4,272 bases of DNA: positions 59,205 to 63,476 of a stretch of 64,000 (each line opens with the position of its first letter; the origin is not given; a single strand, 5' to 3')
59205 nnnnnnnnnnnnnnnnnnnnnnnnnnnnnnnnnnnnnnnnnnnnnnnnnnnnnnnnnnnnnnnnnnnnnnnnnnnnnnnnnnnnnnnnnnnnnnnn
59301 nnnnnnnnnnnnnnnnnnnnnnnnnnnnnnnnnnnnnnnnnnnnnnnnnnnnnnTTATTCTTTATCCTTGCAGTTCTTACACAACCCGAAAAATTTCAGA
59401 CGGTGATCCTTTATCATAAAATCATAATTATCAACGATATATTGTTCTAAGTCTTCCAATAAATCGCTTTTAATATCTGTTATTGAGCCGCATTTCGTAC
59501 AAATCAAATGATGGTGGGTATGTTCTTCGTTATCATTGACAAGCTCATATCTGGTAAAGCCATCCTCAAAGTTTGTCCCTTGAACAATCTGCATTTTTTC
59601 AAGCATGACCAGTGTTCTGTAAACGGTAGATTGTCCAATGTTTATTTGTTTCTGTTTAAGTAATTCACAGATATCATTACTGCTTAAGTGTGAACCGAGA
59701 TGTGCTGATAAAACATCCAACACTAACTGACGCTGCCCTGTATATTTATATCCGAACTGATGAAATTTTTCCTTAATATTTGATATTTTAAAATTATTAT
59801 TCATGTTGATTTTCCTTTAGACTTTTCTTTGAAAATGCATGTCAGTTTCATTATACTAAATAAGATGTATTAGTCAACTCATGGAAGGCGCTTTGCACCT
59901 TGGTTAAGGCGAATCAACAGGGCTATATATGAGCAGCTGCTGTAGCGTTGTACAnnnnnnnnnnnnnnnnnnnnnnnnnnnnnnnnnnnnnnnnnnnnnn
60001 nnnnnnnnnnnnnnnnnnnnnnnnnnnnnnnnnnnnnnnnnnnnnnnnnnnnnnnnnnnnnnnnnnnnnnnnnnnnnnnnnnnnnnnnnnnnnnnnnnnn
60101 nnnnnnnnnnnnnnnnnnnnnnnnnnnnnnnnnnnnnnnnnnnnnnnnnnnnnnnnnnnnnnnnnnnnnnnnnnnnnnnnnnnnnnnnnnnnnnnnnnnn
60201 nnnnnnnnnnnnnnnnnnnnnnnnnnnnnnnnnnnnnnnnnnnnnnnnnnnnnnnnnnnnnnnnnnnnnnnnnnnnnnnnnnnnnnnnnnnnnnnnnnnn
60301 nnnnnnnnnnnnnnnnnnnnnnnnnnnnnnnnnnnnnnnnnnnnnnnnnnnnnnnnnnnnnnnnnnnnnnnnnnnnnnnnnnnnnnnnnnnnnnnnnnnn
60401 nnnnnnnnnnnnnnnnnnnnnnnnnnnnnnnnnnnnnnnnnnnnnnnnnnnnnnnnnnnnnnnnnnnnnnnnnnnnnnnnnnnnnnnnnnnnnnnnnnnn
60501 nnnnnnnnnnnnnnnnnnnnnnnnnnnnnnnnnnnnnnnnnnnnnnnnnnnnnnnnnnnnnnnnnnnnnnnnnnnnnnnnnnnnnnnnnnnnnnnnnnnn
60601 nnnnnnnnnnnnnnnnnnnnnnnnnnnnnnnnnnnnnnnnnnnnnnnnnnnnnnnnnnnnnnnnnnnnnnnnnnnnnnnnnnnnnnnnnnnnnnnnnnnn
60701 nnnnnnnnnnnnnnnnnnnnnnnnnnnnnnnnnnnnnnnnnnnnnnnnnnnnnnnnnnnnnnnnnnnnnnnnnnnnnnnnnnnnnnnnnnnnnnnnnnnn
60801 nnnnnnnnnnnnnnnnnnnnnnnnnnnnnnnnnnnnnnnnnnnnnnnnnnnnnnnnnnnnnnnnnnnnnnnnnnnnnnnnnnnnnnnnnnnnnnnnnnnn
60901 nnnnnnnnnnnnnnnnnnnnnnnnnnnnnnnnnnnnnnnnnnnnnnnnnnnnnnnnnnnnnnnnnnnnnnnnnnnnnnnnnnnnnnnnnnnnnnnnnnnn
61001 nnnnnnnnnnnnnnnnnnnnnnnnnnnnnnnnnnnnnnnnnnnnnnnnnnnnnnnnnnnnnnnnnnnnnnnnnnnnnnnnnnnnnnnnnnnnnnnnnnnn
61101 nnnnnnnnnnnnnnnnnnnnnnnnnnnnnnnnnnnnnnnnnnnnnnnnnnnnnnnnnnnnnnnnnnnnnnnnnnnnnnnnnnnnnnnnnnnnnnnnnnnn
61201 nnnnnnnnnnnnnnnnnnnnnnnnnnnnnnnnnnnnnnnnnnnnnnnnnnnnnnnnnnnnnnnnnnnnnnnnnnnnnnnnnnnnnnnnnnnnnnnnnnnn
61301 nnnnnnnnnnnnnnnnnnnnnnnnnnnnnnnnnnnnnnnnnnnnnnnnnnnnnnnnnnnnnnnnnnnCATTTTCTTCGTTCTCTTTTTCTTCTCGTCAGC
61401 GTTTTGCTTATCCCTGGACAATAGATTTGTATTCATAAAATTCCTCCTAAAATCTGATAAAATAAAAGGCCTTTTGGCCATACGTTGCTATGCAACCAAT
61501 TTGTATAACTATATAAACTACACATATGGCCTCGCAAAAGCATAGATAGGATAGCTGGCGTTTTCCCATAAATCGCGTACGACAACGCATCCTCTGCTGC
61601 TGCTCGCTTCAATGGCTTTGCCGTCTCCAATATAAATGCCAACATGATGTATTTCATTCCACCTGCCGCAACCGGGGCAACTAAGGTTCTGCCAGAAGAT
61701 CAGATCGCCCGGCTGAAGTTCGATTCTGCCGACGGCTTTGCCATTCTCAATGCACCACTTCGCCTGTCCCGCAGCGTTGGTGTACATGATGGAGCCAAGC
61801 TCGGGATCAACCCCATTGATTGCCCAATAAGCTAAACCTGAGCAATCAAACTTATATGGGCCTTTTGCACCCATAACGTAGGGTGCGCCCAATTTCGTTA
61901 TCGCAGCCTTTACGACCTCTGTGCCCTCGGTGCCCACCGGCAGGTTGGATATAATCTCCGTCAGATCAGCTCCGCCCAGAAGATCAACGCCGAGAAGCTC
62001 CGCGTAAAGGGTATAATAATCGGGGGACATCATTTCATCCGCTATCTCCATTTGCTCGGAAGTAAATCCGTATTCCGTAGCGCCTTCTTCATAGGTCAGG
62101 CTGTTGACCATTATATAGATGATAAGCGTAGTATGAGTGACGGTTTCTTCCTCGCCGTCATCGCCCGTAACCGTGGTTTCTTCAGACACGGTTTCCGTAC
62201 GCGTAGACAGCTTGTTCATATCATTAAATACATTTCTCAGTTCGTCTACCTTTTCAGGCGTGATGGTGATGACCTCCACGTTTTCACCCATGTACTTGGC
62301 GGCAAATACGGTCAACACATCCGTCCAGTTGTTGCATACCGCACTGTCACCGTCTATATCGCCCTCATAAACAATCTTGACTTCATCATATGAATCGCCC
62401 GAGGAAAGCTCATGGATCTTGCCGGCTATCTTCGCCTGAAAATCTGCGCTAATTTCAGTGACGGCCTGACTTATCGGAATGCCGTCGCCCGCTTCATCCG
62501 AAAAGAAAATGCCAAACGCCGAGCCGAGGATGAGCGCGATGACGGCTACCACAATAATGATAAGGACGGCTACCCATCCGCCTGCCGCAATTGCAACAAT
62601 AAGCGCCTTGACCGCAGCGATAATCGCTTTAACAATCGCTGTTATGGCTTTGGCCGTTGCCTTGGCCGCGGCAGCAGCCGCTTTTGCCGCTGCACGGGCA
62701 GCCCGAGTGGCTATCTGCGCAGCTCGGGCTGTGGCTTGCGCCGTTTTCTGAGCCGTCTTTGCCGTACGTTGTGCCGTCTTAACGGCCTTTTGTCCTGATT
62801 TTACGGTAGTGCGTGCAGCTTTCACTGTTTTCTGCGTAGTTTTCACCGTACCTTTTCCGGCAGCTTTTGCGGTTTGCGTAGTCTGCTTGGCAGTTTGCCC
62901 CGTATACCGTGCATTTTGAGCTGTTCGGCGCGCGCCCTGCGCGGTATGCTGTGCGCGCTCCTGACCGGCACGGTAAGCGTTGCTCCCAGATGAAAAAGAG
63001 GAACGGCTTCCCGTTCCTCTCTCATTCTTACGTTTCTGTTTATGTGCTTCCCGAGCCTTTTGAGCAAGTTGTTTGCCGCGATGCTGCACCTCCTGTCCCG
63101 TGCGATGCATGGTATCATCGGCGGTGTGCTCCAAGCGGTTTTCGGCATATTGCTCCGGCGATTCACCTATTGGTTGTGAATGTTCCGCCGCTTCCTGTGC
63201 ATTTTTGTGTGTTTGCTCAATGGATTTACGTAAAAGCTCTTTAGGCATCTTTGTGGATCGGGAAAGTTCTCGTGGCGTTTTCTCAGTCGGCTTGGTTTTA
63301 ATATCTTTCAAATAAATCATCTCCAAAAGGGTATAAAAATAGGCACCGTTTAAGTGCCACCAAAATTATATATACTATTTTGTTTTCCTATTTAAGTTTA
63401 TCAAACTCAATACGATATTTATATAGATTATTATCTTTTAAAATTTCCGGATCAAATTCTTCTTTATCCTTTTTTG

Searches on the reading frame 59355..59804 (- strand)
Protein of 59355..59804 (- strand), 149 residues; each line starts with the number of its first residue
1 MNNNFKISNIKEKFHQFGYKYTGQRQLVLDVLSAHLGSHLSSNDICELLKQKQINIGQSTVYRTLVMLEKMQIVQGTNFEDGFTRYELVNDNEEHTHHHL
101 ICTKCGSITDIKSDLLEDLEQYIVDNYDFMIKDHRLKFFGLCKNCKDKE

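Call 19: search_protein_families(library=pfam, proteins=[window:59355-59804:-], max_evalue=0.001)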
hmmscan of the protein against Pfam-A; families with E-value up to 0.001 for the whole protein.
window:59355-59804:- (149 aa): 2 families
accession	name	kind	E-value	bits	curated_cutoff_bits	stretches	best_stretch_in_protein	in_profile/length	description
PF01475.25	FUR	-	3e-33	115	23.1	1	18-138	3-120/121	Ferric uptake regulator family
PF01316.27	Arg_repressor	-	0.00011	22.3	27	1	42-93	22-69/70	Arginine repressor, DNA binding domain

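Call 31: search_protein_families(library=ncbifam, proteins=[window:59355-59804:-], max_evalue=0.0001)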
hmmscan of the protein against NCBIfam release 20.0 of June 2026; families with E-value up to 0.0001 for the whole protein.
window:59355-59804:- (149 aa): 9 families
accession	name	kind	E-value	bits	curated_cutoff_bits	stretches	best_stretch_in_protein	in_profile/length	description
NF051892.1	TransRegFurBacil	equivalog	6e-50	169.2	220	1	6-149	4-147/149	ferric iron uptake transcriptional regulator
NF051891.1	TransRegFurHelico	equivalog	1.8e-23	83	200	1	10-147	14-147/148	ferric iron uptake transcriptional regulator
NF052545.1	TransRegPerRClab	equivalog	1.2e-22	80.4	180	1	9-148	3-137/138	transcriptional regulator PerR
NF006999.0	PRK09462.1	equivalog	4.4e-20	71.8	146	1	12-146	6-139/148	ferric iron uptake transcriptional regulator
NF047406.1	TransRegPerRTherm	equivalog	3.4e-15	56.4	200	1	21-148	6-128/130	manganese-dependent transcriptional regulator PerR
NF008646.0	PRK11639.1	equivalog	3.3e-13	49.7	167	1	15-147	18-148/171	zinc uptake transcriptional repressor Zur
NF047462.1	FUR_perox_PerRA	exception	2e-08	34.8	200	1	9-126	7-117/142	peroxide-responsive transcriptional repressor PerRA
NF045678.1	TransRegIrrA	equivalog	9.6e-07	28.8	150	1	6-116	5-111/138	iron response transcriptional regulator IrrA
NF045677.1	FeRespRegIrr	equivalog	8.9e-06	25.8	170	1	13-115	3-101/127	Fur family transcriptional regulator Irr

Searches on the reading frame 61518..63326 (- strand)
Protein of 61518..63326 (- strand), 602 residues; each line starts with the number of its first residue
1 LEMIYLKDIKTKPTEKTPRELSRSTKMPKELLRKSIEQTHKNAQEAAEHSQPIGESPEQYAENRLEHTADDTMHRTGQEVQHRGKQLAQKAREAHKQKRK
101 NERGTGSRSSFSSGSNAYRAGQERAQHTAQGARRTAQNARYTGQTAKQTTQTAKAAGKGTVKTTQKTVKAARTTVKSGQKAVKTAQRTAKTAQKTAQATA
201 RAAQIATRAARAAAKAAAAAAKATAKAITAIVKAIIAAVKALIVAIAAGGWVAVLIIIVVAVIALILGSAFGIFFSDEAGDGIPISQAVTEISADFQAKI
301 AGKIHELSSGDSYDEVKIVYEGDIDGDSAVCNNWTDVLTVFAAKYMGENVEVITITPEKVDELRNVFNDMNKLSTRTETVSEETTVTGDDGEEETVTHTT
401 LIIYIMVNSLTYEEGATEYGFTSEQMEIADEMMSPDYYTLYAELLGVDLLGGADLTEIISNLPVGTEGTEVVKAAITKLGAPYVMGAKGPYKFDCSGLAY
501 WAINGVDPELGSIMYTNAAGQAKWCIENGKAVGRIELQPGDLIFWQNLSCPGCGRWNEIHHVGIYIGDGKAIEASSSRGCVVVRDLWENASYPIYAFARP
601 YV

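Call 19: search_protein_families(library=pfam, proteins=[window:61518-63326:-], max_evalue=0.001)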
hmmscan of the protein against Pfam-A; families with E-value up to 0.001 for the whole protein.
window:61518-63326:- (602 aa): 1 family
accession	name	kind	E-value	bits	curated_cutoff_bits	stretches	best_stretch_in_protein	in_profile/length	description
PF00877.26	NLPC_P60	-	3.2e-15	56.4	23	1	480-589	1-94/105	NlpC/P60 family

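Call 81: search_protein_families(library=ncbifam, proteins=[window:61518-63326:-], max_evalue=0.00001)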
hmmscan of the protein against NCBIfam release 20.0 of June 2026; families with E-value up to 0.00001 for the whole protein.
window:61518-63326:- (602 aa): 4 families
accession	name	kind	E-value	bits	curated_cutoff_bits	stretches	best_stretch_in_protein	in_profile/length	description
NF038345.1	wall_hydro_RipC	exception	9.6e-18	64.7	425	1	464-597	247-359/362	peptidoglycan hydrolase RipC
NF046048.1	NlpC_P60_DIP1281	equivalog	9.2e-08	31.3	517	1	493-581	498-569/587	DIP1281 family NlpC/P60 protein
NF010495.0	PRK13914.1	equivalog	1.7e-06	27.3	647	1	470-575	368-457/481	invasion associated endopeptidase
NF033742.1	NlpC_p60_RipB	exception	2.2e-06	27.5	335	1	492-587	114-192/206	NlpC/P60 family peptidoglycan endopeptidase RipB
